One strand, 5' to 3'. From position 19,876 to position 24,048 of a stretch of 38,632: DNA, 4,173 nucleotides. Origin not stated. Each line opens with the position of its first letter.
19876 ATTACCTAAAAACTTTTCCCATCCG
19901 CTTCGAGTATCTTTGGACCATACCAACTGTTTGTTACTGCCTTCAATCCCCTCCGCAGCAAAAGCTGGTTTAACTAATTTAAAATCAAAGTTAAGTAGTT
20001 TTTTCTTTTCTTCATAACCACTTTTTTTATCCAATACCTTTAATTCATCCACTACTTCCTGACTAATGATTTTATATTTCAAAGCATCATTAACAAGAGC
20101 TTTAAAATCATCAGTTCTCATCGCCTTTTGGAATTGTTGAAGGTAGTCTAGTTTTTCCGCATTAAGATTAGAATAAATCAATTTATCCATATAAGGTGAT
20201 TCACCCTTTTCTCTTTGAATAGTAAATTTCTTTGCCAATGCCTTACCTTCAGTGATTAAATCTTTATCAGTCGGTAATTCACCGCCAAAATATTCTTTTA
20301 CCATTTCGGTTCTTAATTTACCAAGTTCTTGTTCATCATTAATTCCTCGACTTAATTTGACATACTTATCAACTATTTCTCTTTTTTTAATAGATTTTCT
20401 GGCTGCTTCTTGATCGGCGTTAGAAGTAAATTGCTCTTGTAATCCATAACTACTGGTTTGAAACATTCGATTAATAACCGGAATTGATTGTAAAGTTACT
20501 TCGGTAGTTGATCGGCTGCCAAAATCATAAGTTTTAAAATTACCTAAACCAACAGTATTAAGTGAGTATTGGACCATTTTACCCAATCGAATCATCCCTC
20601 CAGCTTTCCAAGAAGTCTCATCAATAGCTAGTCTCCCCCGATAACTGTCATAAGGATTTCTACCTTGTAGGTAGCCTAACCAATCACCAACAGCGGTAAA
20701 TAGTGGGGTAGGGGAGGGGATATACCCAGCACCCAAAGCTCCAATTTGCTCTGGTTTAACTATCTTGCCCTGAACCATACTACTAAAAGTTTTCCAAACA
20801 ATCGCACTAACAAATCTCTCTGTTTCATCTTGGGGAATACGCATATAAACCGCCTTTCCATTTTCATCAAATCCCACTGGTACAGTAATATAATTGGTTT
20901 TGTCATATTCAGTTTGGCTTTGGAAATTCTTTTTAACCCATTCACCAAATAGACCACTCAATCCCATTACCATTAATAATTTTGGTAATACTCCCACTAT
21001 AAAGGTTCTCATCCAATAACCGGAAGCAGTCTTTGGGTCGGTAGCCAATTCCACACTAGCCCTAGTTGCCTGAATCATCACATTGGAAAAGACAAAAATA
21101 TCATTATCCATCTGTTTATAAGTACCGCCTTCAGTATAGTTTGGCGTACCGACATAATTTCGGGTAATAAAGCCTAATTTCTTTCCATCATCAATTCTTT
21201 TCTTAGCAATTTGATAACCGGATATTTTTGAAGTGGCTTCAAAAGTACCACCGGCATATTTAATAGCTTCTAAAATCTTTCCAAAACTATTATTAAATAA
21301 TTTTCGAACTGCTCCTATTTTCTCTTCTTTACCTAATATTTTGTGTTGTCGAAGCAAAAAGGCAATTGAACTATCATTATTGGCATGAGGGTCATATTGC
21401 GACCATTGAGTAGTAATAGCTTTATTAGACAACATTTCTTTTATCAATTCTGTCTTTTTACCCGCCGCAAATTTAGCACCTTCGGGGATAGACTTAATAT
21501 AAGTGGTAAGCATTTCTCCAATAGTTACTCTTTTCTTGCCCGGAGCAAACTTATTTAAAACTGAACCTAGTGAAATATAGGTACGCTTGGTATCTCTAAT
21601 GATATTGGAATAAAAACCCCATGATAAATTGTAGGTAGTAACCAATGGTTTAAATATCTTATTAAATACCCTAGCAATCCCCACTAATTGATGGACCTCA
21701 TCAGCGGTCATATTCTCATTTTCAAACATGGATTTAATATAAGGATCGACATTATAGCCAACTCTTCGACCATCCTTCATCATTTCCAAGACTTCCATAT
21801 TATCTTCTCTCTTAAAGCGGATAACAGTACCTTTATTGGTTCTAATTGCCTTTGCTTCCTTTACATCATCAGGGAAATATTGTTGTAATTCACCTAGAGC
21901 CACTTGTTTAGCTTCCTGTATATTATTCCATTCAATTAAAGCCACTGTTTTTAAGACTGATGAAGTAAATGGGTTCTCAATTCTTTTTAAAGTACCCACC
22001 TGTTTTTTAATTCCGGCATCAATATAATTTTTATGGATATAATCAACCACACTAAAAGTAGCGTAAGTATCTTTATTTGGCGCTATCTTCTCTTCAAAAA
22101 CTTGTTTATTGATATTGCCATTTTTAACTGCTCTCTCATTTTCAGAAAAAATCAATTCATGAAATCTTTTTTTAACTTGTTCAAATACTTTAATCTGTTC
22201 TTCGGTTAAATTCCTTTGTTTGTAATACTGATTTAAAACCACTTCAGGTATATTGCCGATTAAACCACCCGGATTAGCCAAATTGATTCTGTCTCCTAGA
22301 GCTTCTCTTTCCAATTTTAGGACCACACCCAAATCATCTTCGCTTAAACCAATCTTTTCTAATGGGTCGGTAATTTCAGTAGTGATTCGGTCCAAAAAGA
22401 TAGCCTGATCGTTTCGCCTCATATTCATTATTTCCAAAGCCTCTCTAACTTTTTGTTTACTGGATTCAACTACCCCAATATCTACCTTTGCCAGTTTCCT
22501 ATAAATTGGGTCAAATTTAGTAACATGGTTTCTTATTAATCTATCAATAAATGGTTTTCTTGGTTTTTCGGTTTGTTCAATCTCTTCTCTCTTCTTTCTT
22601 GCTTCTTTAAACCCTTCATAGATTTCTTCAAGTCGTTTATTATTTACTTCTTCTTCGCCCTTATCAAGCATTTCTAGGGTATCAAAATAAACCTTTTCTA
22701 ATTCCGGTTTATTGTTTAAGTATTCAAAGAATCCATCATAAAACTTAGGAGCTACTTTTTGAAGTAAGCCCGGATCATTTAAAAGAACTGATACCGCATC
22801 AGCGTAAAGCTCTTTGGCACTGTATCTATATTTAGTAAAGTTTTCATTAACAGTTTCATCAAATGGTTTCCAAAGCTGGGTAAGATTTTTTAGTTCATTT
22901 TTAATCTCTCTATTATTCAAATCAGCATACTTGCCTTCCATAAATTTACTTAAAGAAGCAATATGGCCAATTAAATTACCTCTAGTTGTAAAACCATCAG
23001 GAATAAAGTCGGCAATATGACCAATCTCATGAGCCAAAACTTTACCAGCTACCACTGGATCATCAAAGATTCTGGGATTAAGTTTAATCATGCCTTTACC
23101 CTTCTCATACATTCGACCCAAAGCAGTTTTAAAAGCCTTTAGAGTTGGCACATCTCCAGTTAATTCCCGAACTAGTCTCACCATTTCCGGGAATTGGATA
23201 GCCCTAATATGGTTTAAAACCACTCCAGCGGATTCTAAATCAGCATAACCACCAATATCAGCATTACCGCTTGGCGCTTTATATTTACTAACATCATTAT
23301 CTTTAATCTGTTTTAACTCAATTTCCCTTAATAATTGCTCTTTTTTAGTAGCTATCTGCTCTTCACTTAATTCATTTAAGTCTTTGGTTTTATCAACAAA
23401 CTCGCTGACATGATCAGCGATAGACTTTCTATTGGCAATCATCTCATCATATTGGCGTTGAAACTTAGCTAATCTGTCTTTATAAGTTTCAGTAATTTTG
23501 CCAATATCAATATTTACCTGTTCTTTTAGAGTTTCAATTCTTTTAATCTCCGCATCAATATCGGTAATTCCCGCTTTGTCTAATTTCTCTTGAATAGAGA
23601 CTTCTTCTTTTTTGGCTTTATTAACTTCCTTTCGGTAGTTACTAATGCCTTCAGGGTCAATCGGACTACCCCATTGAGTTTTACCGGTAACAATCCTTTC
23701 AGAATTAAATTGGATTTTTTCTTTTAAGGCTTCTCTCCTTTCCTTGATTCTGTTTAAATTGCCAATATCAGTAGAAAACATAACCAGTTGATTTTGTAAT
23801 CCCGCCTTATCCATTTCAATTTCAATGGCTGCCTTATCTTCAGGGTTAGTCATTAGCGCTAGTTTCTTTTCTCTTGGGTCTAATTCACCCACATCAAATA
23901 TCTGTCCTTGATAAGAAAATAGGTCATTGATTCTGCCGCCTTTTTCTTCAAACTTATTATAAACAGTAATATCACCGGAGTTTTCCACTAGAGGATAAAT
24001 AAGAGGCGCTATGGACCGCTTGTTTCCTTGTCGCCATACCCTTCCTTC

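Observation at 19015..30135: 3,706-aa giant ORF fusing ejection-protein hallmarks with a DarB-like methyltransferase-helicase, a zincin and a lysozyme-like domain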

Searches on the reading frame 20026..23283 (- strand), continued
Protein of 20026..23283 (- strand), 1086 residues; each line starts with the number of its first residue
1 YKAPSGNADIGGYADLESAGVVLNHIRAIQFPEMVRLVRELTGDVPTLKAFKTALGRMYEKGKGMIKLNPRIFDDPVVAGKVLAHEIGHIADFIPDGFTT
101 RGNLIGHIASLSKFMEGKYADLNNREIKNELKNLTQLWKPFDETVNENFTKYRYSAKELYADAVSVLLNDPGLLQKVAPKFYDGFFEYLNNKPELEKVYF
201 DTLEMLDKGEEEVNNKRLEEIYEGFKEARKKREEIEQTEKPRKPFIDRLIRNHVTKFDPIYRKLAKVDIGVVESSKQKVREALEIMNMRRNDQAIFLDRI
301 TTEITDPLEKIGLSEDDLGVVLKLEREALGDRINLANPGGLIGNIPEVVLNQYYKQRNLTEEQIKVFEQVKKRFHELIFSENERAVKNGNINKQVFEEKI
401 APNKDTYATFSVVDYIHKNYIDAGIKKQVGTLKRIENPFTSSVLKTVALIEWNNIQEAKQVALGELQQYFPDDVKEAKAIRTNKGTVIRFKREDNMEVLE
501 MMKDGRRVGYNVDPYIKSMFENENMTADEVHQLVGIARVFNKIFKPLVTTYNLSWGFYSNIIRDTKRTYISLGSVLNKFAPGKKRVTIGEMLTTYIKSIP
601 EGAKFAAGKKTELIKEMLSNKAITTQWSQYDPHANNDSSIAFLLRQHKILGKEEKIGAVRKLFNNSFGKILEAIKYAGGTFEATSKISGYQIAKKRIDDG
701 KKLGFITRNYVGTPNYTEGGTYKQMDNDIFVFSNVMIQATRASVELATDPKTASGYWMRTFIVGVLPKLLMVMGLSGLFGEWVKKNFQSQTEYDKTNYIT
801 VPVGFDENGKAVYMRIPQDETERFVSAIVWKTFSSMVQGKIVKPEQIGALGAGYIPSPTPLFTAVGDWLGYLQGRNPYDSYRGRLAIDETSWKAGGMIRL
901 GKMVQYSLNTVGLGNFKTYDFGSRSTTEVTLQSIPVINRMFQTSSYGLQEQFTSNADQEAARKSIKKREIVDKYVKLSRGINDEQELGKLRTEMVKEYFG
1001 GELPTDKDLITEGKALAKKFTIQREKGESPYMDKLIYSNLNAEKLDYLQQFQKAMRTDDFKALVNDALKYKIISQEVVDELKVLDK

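Call 96: search_protein_representatives(protein=window:20026-23283:-)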
Query: 1086 residues. Proteins with E-value up to 0.001 (for the whole library): 2063; up to 1e-10: 1821; up to 1e-30: 1410. The best 150 are listed.
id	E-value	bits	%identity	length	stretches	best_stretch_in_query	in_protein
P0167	0.0e+00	1843.9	74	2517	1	1-1084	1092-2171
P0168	0.0e+00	1426.7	58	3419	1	1-1082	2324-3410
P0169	0.0e+00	1280.4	55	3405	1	1-1079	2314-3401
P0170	0.0e+00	1238.6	54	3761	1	3-1083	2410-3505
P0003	0.0e+00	1234.8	53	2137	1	2-1082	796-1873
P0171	0.0e+00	1034.9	64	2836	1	2-695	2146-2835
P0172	6.7e-282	954.5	47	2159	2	133-1078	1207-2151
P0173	1.7e-281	953.2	47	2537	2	142-1079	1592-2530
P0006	1.1e-279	947.1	44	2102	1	5-1080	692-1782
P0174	1.7e-279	946.5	46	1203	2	142-1080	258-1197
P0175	2.3e-279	946.1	45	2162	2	142-1082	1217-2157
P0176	3.2e-279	945.6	47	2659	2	145-1083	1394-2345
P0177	7.2e-278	941.1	45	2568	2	124-1082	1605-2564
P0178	3.4e-257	872.7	44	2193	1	24-1074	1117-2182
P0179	2.1e-254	863.4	42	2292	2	122-1080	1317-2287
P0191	2.5e-205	700.9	38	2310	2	124-1081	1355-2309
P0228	8.3e-177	606.5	36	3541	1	4-1077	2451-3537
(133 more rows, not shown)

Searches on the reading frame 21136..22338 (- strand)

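Call 10: search_protein_families(library=pfam, proteins=[window:21136-22338:-], max_evalue=10)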
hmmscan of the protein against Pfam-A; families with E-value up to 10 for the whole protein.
window:21136-22338:- (401 aa): 2 families
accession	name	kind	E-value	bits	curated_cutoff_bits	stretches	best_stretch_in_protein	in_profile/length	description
PF21609.2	Toxofilin-like_dom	-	0.11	13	27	0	232-273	33-74/84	Toxofilin-like domain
PF20285.3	CTD9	-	2.5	9.1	27.9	1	40-99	34-92/113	C-terminal domain 9 of the ABC-three component (ABC-3C) systems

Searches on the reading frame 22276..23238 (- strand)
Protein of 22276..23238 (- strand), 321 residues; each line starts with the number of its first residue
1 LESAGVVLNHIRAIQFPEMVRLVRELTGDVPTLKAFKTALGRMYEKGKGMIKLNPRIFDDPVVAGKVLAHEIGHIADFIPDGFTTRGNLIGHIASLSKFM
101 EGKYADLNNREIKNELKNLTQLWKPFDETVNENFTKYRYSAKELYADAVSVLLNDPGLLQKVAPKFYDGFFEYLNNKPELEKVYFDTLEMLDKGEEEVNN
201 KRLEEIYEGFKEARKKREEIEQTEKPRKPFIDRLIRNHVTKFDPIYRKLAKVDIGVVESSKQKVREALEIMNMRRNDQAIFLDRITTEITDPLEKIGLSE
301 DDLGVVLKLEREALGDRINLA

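Call 10: search_protein_families(library=pfam, proteins=[window:22276-23238:-], max_evalue=10)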
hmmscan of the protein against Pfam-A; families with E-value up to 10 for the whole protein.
window:22276-23238:- (321 aa): 4 families
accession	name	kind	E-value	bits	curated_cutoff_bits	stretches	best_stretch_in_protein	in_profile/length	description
PF01431.27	Peptidase_M13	-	0.0079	16.3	24.5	1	63-151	35-112/205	Peptidase family M13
PF19527.4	DUF6055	-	0.082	12.3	27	1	38-75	105-139/417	Family of unknown function (DUF6055)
PF10263.15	SprT-like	-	0.22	11.8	25.6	1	35-82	28-79/108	SprT-like family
PF04708.17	Pox_F16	-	0.24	11.3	30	1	242-286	103-147/215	Poxvirus F16 protein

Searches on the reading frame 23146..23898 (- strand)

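Call 10: search_protein_families(library=pfam, proteins=[window:23146-23898:-], max_evalue=10)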
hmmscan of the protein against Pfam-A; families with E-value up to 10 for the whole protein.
window:23146-23898:- (251 aa): 7 families
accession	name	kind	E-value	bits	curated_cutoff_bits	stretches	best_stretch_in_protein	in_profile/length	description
PF06022.16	Cir_Bir_Yir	-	0.016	15.2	25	1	88-191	100-199/259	Plasmodium variant antigen protein Cir/Yir/Bir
PF22456.1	PqqF-like_C_4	-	0.092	13.3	27.5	1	157-196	48-88/100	PQQ synthase PqqF-like, C-terminal lobe domain 4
PF16591.11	HBM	-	0.16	11.8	29.8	1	104-181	162-246/254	Helical bimodular sensor domain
PF14933.11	CEP19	-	1.9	9.3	27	1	91-203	20-130/151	CEP19-like protein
PF17111.11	PigL_N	-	2.9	7.7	27.2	1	106-189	108-191/209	Pigment biosynthesis cluster protein PigL N-terminal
PF05852.16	DUF848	-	3.8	8.1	25.3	1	85-140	62-116/145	Gammaherpesvirus protein of unknown function (DUF848)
PF19745.5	FUT8_N_cat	-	6.4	5.9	27.6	1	37-200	41-191/499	Alpha-(1,6)-fucosyltransferase N- and catalytic domains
